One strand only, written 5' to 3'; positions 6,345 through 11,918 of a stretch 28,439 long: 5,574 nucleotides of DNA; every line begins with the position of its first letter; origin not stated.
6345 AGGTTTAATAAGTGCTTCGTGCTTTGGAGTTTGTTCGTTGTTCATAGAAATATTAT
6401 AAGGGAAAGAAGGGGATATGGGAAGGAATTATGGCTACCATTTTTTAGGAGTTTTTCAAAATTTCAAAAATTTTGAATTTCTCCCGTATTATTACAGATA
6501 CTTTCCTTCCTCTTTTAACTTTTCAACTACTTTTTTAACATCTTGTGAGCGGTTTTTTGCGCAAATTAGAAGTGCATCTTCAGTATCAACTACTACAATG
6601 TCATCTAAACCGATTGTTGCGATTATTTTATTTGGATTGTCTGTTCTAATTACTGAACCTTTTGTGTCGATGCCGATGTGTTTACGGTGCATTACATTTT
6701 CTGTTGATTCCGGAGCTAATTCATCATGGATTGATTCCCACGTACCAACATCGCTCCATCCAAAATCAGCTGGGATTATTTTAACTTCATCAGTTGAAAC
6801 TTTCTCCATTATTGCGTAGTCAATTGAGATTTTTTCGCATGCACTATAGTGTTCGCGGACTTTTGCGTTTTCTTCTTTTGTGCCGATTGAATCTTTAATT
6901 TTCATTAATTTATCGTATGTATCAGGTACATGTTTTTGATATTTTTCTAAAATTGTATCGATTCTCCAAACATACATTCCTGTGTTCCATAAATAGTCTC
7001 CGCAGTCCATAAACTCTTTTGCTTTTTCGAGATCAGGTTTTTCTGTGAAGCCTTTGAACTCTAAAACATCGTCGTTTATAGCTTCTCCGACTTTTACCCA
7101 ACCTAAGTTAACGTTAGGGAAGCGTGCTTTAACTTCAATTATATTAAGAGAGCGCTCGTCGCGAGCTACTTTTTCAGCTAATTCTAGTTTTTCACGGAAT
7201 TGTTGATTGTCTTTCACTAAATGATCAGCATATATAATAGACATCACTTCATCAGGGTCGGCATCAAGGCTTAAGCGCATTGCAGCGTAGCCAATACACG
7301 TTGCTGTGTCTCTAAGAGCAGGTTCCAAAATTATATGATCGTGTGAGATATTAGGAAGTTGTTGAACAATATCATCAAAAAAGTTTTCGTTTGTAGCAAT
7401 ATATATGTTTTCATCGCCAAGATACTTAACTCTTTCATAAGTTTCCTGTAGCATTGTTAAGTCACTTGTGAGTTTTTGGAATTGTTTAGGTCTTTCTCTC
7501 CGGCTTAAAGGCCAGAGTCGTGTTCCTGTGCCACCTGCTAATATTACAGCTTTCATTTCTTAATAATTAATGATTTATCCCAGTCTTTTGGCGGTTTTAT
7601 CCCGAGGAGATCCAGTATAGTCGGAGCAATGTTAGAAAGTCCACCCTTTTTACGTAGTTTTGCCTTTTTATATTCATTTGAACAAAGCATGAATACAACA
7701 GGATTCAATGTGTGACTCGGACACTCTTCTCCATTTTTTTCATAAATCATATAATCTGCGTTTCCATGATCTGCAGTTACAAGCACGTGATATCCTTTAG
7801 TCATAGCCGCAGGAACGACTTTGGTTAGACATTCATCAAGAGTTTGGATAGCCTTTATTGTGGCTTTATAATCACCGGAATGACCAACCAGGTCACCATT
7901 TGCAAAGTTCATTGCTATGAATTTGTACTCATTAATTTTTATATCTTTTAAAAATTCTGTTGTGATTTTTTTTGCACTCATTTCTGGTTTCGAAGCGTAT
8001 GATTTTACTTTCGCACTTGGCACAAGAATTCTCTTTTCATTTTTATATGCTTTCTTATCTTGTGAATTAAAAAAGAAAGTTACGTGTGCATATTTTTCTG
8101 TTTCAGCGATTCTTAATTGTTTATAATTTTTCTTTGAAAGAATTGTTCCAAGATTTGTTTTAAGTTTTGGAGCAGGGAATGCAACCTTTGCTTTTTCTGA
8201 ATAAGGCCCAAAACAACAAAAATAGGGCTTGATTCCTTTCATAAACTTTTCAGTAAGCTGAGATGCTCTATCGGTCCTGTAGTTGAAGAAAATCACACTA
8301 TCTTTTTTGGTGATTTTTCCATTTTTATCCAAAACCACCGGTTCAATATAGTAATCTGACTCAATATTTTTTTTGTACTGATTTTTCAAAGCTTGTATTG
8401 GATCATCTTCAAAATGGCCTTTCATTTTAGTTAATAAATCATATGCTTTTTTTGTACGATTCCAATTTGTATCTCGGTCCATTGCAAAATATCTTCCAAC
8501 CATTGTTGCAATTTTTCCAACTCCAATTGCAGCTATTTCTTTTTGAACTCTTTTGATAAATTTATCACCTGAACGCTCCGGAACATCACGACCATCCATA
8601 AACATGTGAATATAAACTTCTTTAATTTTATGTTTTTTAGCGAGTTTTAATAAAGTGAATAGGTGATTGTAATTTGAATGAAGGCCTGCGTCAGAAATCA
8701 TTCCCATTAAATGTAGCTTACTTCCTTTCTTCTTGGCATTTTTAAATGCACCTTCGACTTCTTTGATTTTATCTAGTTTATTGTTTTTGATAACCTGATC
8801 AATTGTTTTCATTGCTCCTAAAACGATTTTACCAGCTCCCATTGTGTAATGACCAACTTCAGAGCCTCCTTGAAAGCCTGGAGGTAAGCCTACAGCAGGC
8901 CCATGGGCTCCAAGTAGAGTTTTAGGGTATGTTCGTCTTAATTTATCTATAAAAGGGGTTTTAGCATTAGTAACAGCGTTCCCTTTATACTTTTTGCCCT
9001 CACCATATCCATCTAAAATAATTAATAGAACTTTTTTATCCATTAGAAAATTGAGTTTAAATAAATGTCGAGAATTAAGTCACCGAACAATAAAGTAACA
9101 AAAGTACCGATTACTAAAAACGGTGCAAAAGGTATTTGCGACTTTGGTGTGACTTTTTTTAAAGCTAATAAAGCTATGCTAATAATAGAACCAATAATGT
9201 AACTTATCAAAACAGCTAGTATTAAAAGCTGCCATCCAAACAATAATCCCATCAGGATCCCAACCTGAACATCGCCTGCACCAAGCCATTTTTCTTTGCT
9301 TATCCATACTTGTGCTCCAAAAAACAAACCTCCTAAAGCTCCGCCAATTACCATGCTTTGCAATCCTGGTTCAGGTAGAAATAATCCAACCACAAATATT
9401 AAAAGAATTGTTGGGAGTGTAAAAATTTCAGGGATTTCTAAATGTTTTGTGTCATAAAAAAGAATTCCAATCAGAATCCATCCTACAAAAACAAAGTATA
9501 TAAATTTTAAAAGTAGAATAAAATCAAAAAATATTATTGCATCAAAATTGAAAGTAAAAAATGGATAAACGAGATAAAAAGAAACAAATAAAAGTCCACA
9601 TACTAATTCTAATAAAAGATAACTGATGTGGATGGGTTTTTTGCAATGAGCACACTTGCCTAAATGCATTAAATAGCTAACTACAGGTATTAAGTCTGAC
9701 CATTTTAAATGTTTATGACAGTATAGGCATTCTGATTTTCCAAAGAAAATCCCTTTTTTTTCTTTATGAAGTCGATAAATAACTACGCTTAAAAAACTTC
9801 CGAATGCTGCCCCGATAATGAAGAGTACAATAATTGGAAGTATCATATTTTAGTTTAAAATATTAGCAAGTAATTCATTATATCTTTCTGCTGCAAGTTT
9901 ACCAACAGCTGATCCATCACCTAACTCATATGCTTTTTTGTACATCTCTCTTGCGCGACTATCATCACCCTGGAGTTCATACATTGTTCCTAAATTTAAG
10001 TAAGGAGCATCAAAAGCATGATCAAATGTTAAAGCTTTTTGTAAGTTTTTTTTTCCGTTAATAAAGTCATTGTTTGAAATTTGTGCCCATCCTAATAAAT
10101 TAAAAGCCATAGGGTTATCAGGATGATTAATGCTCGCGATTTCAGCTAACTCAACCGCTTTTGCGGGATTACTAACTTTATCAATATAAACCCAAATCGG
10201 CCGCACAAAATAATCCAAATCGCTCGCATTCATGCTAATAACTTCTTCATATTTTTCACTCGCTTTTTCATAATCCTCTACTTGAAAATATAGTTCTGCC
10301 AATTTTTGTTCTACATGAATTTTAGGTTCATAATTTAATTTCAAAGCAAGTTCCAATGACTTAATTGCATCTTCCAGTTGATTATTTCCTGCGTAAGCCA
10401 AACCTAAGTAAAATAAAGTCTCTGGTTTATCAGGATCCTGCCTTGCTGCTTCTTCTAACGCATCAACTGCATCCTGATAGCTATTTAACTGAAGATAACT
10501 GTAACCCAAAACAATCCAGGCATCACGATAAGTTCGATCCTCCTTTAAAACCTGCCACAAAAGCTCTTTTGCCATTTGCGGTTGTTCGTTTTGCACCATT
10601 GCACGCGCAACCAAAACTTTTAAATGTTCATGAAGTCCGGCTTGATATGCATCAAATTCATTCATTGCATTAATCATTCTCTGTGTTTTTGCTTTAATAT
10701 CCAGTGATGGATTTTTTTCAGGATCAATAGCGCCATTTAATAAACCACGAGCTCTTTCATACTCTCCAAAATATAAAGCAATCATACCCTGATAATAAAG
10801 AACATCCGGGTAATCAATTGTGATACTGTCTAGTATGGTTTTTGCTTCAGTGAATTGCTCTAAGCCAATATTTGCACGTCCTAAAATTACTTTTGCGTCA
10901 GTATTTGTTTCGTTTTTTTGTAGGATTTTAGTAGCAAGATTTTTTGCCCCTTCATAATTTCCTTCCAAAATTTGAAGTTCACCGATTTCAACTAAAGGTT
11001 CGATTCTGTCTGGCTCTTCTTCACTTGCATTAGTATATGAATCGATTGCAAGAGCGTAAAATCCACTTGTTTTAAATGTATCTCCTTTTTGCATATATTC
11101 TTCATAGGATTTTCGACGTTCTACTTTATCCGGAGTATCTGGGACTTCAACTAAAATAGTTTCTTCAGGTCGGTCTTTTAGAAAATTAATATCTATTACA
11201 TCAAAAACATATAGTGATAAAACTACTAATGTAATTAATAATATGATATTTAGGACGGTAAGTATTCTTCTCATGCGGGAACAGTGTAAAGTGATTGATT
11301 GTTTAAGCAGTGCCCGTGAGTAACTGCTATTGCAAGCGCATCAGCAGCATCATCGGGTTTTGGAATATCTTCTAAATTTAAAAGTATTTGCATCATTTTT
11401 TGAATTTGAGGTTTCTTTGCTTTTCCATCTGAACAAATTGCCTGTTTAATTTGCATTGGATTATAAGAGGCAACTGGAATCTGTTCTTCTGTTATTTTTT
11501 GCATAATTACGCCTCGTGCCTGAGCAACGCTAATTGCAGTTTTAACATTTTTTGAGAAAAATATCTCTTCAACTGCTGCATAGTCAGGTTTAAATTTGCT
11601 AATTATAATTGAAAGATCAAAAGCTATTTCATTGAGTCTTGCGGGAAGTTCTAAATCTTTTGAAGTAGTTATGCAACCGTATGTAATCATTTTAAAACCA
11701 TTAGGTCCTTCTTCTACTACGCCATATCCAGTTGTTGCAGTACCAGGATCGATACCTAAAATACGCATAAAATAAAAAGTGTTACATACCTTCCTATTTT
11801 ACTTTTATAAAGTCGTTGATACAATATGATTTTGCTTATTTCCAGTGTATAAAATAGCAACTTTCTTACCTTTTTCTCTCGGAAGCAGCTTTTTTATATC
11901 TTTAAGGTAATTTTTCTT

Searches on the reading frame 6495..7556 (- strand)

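Call 6: search_protein_families(library=ncbifam, proteins=[window:6495-7556:-], max_evalue=0.01)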
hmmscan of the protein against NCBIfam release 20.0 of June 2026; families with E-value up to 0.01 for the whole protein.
window:6495-7556:- (354 aa): 11 families
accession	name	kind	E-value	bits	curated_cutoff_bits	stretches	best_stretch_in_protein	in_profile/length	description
TIGR01479.1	GMP_PMI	equivalog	9.3e-92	308.2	372.95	1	2-351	2-349/467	mannose-1-phosphate guanylyltransferase/mannose-6-phosphate isomerase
NF012004.0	PRK15460.1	equivalog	1.1e-70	238.7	859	1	3-353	8-361/478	mannose-1-phosphate guanyltransferase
TIGR03992.1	Arch_glmU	subfamily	3.9e-10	39.2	292.1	1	1-194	1-172/393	bifunctional sugar-1-phosphate nucleotidylyltransferase/acetyltransferase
NF041173.1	Sug_nt_acttase_Thmprot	equivalog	4.3e-07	29.2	600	1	1-125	1-118/405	bifunctional sugar-1-phosphate nucleotidylyltransferase/acetyltransferase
NF041313.1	UDPGP_AglF_Halo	equivalog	2.8e-05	23.7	400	1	1-54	1-52/234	UTP--glucose-1-phosphate uridylyltransferase AglF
TIGR02091.1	glgC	equivalog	0.00029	20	424.9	0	99-278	111-254/364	glucose-1-phosphate adenylyltransferase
NF001183.0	PRK00155.1-3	subfamily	0.0025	17.2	166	1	3-63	4-61/237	D-ribitol-5-phosphate cytidylyltransferase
NF052502.1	man1P_GTase_Rv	exception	0.0027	16.6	440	1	2-56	2-54/352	mannose-1-phosphate guanylyltransferase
TIGR01173.1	glmU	equivalog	0.0044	15.9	366.85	1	1-145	1-130/452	bifunctional UDP-N-acetylglucosamine diphosphorylase/glucosamine-1-phosphate N-acetyltransferase GlmU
NF002023.0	PRK00844.1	subfamily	0.005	15.7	458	0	3-19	9-25/408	glucose-1-phosphate adenylyltransferase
TIGR01208.1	rmlA_long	equivalog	0.0085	15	320.25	0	2-91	1-88/353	glucose-1-phosphate thymidylyltransferase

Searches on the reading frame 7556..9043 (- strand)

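Call 6: search_protein_families(library=ncbifam, proteins=[window:7556-9043:-], max_evalue=0.01)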
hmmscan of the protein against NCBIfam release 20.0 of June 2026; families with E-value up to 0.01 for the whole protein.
window:7556-9043:- (496 aa): 10 families
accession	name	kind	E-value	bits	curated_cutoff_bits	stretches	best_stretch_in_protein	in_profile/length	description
TIGR01307.1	pgm_bpd_ind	equivalog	4.3e-163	543.4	330.65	1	3-490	1-501/504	2,3-bisphosphoglycerate-independent phosphoglycerate mutase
NF003897.0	PRK05434.1-5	equivalog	7e-133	443.8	862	1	3-488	6-505/514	2,3-bisphosphoglycerate-independent phosphoglycerate mutase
NF009049.0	PRK12383.1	equivalog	2.7e-12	46.3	254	1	355-486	269-392/408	phosphopentomutase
NF003104.0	PRK04024.1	equivalog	1.1e-11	44.1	489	1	354-473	277-392/412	2,3-bisphosphoglycerate-independent phosphoglycerate mutase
TIGR00306.2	apgM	subfamily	1.3e-10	40.9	320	1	363-428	282-349/403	2,3-bisphosphoglycerate-independent phosphoglycerate mutase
NF003766.0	PRK05362.1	equivalog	5.2e-10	38.6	256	1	360-486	266-386/396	phosphopentomutase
NF003160.0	PRK04135.1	equivalog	7.5e-08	31.4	468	1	369-459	284-362/403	2,3-bisphosphoglycerate-independent phosphoglycerate mutase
NF003242.0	PRK04200.1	equivalog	7.5e-06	25.1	426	1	372-457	283-361/395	cofactor-independent phosphoglycerate mutase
TIGR02535.1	hyp_Hser_kinase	hypoth_equivalog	2.8e-05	23.1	446.3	1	371-454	283-360/397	proposed homoserine kinase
NF038358.1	phophono_PhpG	equivalog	0.00028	19.7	545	1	349-427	285-363/417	CMP-5'-phosphonoformate--3-phosphoglycerate phosphonoformyl transferase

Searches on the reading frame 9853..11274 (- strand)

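Call 6: search_protein_families(library=ncbifam, proteins=[window:9853-11274:-], max_evalue=0.01)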
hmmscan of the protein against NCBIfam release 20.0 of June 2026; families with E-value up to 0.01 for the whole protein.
window:9853-11274:- (474 aa): 31 families (the best 25 are shown)
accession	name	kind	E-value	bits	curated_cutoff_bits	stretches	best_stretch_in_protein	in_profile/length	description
TIGR02917.1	PEP_TPR_lipo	equivalog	1.8e-30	105.5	312.2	3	319-454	533-667/899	XrtA/PEP-CTERM system TPR-repeat protein PrsT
NF040959.1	MamA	equivalog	2.7e-29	102.1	200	3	223-348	78-202/204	magnetosome protein MamA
TIGR02521.1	type_IV_pilW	equivalog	1e-19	71.1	154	3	394-454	37-97/234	type IV pilus biogenesis/stability protein PilW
TIGR00540.1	TPR_hemY_coli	hypoth_equivalog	2.6e-18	66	142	2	216-344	261-384/385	heme biosynthesis-associated TPR protein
NF033920.0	C39_PA2778_fam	equivalog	6.9e-15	55.1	150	2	208-313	148-253/255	PA2778 family cysteine peptidase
TIGR02552.1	LcrH_SycD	equivalog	4.4e-14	52.3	104.8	1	249-320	51-122/136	SycD/LcrH family type III secretion system chaperone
NF033758.1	gliding_GltE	equivalog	8.1e-12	44.8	225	1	79-149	244-314/411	adventurous gliding motility TPR repeat lipoprotein GltE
NF052415.1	T3SS_chap_SctY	equivalog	9e-12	45.5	70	1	221-309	11-102/106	type III secretion apparatus assembly chaperone SctY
NF047371.1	FlcA_CTERM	equivalog_domain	4.1e-11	42.1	300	1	60-348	235-536/646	periplasmic flagellar collar protein FlcA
NF008756.0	PRK11788.1-4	equivalog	1.4e-09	37.5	474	1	223-364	187-326/389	lipopolysaccharide assembly protein LapB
NF033762.1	social_mot_Tgl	equivalog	3.2e-09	36.5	225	2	256-348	37-129/252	social motility TPR repeat lipoprotein Tgl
NF008757.0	PRK11788.1-5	equivalog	7.6e-09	35.2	363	1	216-313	180-278/388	lipopolysaccharide assembly protein LapB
TIGR02795.1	tol_pal_ybgF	equivalog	1e-08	35.8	90.1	0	251-308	40-100/119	tol-pal system protein YbgF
NF052312.1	T9SS_PorW_SprE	equivalog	4.8e-08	32.1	250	2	219-316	144-247/716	type IX secretion system periplasmic lipoprotein PorW/SprE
NF047481.1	lipo_LIC12587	subfamily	3.3e-07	29.9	200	1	243-338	51-149/213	LIC12587 family lipoprotein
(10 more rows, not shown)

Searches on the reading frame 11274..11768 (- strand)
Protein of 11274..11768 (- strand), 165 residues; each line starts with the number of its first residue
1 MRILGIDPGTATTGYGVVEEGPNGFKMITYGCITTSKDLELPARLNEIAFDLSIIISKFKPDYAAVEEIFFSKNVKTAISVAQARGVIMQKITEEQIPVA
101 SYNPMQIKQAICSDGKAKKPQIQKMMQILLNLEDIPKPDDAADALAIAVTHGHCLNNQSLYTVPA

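Call 6: search_protein_families(library=ncbifam, proteins=[window:11274-11768:-], max_evalue=0.01)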
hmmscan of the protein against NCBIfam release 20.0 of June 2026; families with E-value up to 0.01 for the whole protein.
window:11274-11768:- (165 aa): 2 families
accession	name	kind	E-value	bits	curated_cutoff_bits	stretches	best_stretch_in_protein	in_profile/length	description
NF000711.0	PRK00039.2-1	equivalog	1.5e-63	213.4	163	1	1-154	1-154/161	crossover junction endodeoxyribonuclease RuvC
TIGR00228.1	ruvC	equivalog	3.7e-44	150.4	100.65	1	3-157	1-153/156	crossover junction endodeoxyribonuclease RuvC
